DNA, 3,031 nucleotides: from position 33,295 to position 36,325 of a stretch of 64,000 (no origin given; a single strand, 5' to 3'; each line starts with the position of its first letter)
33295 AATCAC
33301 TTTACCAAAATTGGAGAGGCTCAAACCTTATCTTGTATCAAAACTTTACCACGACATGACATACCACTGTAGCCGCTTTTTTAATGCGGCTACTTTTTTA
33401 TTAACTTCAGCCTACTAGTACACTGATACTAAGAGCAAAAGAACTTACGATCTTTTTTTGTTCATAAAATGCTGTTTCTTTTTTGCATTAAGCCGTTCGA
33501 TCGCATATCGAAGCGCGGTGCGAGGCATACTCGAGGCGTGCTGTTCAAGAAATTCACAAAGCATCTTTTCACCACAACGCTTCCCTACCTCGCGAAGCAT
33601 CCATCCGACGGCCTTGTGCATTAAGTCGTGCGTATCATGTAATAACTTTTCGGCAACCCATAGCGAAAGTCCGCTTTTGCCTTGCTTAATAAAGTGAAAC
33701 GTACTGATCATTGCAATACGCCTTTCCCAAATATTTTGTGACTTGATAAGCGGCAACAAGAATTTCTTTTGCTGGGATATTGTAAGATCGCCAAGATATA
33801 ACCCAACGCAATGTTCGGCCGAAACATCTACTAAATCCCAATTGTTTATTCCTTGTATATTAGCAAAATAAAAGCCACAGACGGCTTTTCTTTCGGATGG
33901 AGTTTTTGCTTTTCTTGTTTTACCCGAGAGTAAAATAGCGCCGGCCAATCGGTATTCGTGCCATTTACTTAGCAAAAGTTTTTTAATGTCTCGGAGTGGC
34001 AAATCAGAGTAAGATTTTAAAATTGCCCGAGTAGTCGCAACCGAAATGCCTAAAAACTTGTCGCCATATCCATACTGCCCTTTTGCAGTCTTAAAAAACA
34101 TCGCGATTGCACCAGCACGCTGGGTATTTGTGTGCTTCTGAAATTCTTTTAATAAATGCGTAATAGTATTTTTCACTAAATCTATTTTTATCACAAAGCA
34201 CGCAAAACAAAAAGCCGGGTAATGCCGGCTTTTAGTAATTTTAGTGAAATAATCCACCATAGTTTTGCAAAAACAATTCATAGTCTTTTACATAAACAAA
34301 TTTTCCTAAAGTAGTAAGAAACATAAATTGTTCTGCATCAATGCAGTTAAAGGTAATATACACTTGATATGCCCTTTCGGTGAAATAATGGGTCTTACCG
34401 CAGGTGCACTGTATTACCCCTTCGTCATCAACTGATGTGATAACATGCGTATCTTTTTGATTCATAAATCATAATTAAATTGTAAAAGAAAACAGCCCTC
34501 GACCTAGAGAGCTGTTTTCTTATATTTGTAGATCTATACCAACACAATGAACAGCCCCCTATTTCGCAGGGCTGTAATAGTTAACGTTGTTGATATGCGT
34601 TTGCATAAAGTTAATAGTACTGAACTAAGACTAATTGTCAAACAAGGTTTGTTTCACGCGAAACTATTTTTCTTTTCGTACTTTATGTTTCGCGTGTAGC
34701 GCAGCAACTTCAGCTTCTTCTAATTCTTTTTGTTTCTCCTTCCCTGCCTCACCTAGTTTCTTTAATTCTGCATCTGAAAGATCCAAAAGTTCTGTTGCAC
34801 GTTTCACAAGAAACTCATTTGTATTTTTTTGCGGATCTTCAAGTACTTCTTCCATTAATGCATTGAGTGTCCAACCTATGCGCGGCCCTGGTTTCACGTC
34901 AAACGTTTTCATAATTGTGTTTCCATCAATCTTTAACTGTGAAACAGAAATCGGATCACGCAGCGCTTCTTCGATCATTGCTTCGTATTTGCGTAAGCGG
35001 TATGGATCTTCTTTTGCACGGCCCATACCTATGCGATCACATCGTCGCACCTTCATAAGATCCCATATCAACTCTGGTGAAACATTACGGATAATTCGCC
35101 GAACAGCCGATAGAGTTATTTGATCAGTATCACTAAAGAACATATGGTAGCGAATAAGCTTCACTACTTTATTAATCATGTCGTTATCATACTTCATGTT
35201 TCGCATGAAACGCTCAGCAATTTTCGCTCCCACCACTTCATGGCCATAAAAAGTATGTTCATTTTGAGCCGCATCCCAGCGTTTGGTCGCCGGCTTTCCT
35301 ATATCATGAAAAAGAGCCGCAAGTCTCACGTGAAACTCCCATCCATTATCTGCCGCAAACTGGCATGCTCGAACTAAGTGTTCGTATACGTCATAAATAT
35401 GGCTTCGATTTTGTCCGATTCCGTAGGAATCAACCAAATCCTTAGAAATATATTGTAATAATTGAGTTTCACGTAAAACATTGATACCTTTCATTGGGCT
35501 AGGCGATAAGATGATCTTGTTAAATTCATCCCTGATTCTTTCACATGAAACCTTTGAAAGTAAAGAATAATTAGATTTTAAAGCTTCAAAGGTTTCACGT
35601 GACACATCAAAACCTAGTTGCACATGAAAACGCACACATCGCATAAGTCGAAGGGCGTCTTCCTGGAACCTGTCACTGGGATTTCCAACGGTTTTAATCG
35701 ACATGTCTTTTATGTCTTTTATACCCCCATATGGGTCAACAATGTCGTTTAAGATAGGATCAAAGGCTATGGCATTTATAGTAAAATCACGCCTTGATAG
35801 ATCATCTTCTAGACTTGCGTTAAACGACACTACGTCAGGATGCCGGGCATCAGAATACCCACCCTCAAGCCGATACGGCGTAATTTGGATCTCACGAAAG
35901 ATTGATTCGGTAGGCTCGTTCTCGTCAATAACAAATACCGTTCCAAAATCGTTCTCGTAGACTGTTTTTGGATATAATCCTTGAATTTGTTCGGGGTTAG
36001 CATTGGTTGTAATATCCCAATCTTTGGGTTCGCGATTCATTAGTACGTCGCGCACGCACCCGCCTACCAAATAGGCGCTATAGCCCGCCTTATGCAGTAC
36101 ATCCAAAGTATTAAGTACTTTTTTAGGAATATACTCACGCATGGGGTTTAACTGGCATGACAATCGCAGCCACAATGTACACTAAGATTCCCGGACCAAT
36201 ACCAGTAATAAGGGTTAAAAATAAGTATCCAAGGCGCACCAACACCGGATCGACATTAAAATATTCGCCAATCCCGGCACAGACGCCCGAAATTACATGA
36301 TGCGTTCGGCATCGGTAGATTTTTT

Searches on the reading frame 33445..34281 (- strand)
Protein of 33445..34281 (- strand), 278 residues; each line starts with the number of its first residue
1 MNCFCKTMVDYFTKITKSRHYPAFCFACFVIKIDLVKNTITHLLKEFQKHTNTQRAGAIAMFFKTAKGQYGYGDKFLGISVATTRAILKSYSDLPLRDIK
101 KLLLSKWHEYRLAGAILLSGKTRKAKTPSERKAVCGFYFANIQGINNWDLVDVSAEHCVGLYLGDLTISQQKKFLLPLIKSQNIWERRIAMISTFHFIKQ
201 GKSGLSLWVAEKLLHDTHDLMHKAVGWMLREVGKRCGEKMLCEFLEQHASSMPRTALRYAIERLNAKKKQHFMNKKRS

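Call 9: search_protein_families(library=pfam, proteins=[window:33445-34281:-], max_evalue=0.001)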
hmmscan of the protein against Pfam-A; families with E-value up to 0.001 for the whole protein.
window:33445-34281:- (278 aa): 1 family
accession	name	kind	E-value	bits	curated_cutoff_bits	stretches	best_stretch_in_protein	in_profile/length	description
PF08713.17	DNA_alkylation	-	9.9e-52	176.1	21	1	44-264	2-213/213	DNA alkylation repair enzyme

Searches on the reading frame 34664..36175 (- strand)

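Call 9: search_protein_families(library=pfam, proteins=[window:34664-36175:-], max_evalue=0.001)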
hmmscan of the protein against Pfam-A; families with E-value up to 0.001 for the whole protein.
window:34664-36175:- (503 aa): 4 families
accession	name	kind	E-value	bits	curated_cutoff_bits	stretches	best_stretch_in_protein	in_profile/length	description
PF01743.26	PolyA_pol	-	1.3e-34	119.7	23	1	34-160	1-125/126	Poly A polymerase head domain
PF12627.12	PolyA_pol_RNAbd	-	4.3e-17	62.1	22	1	188-247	1-60/64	Probable RNA and SrmB- binding site of polymerase A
PF01966.28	HD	-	1.3e-13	51.7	22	1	263-356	1-103/116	HD domain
PF13735.12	tRNA_NucTran2_2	-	1.3e-10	41.9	27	1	319-458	23-147/149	tRNA nucleotidyltransferase domain 2 putative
